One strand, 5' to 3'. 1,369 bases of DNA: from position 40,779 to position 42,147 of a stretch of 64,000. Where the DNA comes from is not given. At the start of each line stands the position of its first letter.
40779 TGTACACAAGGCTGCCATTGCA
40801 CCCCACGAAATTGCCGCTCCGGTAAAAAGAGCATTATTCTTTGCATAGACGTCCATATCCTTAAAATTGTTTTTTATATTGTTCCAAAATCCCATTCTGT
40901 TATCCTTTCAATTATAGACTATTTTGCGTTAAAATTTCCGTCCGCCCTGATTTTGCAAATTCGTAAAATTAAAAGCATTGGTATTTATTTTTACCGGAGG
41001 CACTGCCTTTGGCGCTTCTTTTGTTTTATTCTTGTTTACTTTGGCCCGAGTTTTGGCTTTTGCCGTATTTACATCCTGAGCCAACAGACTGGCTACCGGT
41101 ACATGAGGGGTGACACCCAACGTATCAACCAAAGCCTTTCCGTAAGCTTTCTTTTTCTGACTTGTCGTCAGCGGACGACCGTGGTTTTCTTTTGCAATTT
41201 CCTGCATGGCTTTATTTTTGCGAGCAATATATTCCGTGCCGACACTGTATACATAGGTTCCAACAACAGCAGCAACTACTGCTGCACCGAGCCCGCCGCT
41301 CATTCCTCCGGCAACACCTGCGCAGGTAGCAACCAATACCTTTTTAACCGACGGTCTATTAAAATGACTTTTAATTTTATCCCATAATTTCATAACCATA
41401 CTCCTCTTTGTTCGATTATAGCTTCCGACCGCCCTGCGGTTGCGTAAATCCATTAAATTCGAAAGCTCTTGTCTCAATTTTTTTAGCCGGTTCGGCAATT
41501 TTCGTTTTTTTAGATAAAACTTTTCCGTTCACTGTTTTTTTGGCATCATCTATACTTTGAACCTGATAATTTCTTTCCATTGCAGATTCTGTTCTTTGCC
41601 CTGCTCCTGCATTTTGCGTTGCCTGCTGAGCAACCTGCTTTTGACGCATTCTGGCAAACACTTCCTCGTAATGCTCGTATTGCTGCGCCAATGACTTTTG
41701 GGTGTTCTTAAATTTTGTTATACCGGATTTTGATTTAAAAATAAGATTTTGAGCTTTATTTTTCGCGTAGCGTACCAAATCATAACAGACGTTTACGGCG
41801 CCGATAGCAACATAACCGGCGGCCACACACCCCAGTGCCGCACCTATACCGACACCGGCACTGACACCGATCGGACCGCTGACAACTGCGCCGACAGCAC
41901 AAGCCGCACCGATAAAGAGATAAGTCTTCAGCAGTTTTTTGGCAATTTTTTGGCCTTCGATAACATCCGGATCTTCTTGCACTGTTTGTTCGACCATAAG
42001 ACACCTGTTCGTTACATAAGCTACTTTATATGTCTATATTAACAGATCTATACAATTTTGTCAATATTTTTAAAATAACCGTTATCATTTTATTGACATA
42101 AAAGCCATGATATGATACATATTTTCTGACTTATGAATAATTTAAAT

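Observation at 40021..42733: The ribosomal S10-spc-alpha superoperon is split after rplO by a terminator and a 3.4-kb insertion encoding three tandem glycine-zipper paralogs with a shared C-terminal motif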

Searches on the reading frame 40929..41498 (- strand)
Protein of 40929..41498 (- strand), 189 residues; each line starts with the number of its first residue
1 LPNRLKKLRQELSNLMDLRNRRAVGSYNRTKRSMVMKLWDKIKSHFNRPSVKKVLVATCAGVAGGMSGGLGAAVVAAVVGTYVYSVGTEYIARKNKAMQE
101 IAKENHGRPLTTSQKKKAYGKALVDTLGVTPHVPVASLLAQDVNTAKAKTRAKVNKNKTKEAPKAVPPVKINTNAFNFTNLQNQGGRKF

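Call 5: search_protein_families(library=pfam, proteins=[window:40929-41498:-], max_evalue=1)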
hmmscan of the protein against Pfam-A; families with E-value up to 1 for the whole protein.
window:40929-41498:- (189 aa): 1 family
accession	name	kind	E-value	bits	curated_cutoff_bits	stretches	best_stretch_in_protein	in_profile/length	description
PF20721.2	C19orf12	-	0.1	12.8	30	1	48-102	40-91/163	C19orf12-like protein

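Call 26: find_homologous_proteins(query=window:40929-41393:-, max_evalue=1)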
Query window:40929-41393:- (154 aa): 2 proteins with E <= 1 among 2459 candidates.
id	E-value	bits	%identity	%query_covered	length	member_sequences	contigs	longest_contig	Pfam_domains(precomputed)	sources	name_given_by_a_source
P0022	1.2e-93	329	100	100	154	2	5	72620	-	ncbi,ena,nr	ncbi:MAG: hypothetical protein J6N49_04890 [Alphaproteobacteria bacterium]|nr:hypothetical protein [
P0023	4.8e-50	187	62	100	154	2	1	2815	-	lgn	-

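Call 28: find_encoding_contigs(protein=P0023, flank=6000, max_places=3)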
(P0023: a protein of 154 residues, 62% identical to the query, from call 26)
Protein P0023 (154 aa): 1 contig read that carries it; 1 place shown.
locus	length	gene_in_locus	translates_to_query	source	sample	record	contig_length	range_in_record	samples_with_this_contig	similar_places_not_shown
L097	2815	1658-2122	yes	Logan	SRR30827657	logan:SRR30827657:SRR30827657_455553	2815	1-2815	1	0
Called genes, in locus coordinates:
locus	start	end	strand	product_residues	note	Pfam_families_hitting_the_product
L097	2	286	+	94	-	?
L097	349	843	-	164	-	-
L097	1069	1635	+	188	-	-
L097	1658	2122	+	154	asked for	-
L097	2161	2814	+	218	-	?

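Call 42: search_protein_families(library=ncbifam, proteins=[window:40929-41393:-], max_evalue=1)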
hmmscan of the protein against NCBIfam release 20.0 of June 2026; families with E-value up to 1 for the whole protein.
window:40929-41393:- (154 aa): 0 families

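Call 43: search_protein_families(library=phrogs, proteins=[window:40929-41393:-], max_evalue=1)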
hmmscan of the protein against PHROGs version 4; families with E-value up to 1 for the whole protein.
window:40929-41393:- (154 aa): 4 families
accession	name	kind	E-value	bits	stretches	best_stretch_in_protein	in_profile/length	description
phrog_9719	-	unknown function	0.14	13.1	1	39-105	11-77/189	-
phrog_34640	-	unknown function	0.26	12.9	1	83-123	8-41/80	-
phrog_1103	-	unknown function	0.28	12.3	1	21-42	48-69/80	-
phrog_30956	-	unknown function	0.35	12.1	0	108-139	17-49/87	-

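Call 44: search_protein_families(library=padloc, proteins=[window:40929-41393:-], max_evalue=1)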
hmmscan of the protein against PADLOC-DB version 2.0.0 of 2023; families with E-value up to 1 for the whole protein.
window:40929-41393:- (154 aa): 1 family
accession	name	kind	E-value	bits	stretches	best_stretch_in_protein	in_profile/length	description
PDLC01188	Cas11e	-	0.021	12.8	1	68-129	32-94/201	Cse2gr11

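Call 49: find_related_loci(query=A3, collection=metagenome_contigs, flank=5000)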
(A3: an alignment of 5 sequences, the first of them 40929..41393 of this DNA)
Query A3 (154 aa) in metagenome_contigs; peptide patterns used: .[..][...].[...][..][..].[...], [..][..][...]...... (x = any residue, [..] = any of these).
490 stretches matched a pattern; 1 encode a relative of the query (tblastn E <= 1e-3); 1 distinct loci.
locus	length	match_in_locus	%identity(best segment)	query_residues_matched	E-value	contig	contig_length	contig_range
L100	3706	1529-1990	60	1-154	1e-57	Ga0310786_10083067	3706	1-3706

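Call 50: find_related_loci(query=A3, collection=viral_contigs, flank=5000)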
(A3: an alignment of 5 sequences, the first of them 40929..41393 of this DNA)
Query A3 (154 aa) in viral_contigs; peptide patterns used: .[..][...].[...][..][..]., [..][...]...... (x = any residue, [..] = any of these).
266 stretches matched a pattern, but none encodes a relative of the query by tblastn (E <= 1e-3).

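Call 63: search_solved_structures(query=A3, max_evalue=5)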
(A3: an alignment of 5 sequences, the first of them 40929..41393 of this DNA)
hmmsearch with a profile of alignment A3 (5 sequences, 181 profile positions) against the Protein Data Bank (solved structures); distinct sequences matched with E-value up to 5: 1.
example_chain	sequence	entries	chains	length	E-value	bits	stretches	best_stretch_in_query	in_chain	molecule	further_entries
7qoa_A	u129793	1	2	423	0.77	13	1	18-66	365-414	Cytosine permease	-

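Call 83: search_protein_families(library=pfam, alignment_id=A6, max_evalue=1)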
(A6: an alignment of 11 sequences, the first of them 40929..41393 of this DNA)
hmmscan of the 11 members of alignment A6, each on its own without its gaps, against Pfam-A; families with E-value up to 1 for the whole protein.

A. member 1, window:40929-41393:- (154 aa): 1 family
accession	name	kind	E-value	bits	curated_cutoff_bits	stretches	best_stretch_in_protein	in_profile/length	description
PF20721.2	C19orf12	-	0.078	13.2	30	1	13-67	40-91/163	C19orf12-like protein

B. families by the number of members that match (of 11 scanned): 17 families
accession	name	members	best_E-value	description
PF20721.2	C19orf12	4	0.078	C19orf12-like protein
PF08505.15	MMR1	1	0.00062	Mitochondrial Myo2 receptor-related protein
PF25587.1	Rv2743c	1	0.0037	Rv2743c family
PF13347.12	MFS_2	1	0.0054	MFS/sugar transport protein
PF07332.16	Phage_holin_3_6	1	0.014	Putative Actinobacterial Holin-X, holin superfamily III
PF20988.2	SidF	1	0.015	Phosphoinositide phosphatase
PF07331.16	TctB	1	0.025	Tripartite tricarboxylate transporter TctB family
PF17392.7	Urocanase_C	1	0.036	Urocanase C-terminal domain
PF20211.3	DUF6571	1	0.057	Family of unknown function (DUF6571)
PF01277.22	Oleosin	1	0.079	Oleosin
PF05017.19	TMP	1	0.085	TMP repeat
PF22251.1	PFF1_TM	1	0.1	Vacuolar membrane protease, transmembrane domain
PF19701.4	DUF6199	1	0.13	Family of unknown function (DUF6199)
PF22263.1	DUF6951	1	0.16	Family of unknown function (DUF6951)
PF16020.10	Deltameth_res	1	0.18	Deltamethrin resistance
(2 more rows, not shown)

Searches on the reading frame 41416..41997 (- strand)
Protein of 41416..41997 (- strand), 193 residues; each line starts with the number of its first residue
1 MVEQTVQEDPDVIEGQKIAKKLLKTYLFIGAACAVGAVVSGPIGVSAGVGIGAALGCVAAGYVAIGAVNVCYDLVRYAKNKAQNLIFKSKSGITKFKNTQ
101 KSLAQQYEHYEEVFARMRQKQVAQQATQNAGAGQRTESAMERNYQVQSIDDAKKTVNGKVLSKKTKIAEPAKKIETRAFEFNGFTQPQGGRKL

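Call 5: search_protein_families(library=pfam, proteins=[window:41416-41997:-], max_evalue=1)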
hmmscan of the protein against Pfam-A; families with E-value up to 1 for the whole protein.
window:41416-41997:- (193 aa): 3 families
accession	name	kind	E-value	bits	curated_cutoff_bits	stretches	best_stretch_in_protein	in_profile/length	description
PF01277.22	Oleosin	-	0.079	13.2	25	1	38-109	39-111/113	Oleosin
PF20721.2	C19orf12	-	0.13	12.5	30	1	18-60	38-80/163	C19orf12-like protein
PF22263.1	DUF6951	-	0.16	12.8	27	1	75-129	16-69/101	Family of unknown function (DUF6951)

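Call 32: search_protein_representatives(protein=window:41416-41997:-)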
Query: 193 residues. Proteins with E-value up to 0.001 (for the whole library): 2; up to 1e-10: 1; up to 1e-30: 1. The best 2 are listed.
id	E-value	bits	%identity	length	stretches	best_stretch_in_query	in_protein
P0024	1.2e-66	240.0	64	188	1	1-192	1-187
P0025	3.6e-05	40.0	44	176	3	88-116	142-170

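Call 42: search_protein_families(library=ncbifam, proteins=[window:41416-41997:-], max_evalue=1)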
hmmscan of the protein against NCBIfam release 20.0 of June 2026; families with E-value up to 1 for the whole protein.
window:41416-41997:- (193 aa): 7 families
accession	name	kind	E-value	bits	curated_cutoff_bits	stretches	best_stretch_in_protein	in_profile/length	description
TIGR03789.1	pdsO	hypoth_equivalog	0.0025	17.5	152.2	1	28-130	44-134/243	sortase-associated OmpA-like protein PdsO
NF010449.0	PRK13875.1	subfamily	0.036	13.1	442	1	18-156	258-397/443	conjugal transfer protein TrbL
NF012167.0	classA_firm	exception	0.042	13.4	427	1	70-116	88-134/255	class A beta-lactamase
TIGR01840.1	esterase_phb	subfamily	0.06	12.8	107.85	1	44-158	101-213/213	PHB depolymerase family esterase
NF033568.1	blaROB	exception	0.06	12.5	675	1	67-113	133-179/305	ROB family class A beta-lactamase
NF052432.1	TC0500_fam_Inc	equivalog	0.32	10.4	240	1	16-111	35-128/214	TC0500 family inclusion membrane protein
NF047839.1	PspM_Rv2743c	equivalog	0.49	10.3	80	1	19-81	13-72/220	phage shock envelope stress response protein PspM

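Call 43: search_protein_families(library=phrogs, proteins=[window:41416-41997:-], max_evalue=1)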
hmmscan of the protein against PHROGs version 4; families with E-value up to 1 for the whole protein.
window:41416-41997:- (193 aa): 2 families
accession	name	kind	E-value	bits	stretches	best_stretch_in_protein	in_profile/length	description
phrog_37588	-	unknown function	0.095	14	1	84-120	21-57/79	-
phrog_944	-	moron, auxiliary metabolic gene and host takeover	0.14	12.8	1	27-107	130-213/235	membrane protein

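Call 44: search_protein_families(library=padloc, proteins=[window:41416-41997:-], max_evalue=1)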
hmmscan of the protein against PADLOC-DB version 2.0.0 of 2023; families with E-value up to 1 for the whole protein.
window:41416-41997:- (193 aa): 1 family
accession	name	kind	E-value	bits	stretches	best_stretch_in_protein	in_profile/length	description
PDLC00252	LmuB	-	0.088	9.6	1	77-177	318-418/554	AAA ATPase domain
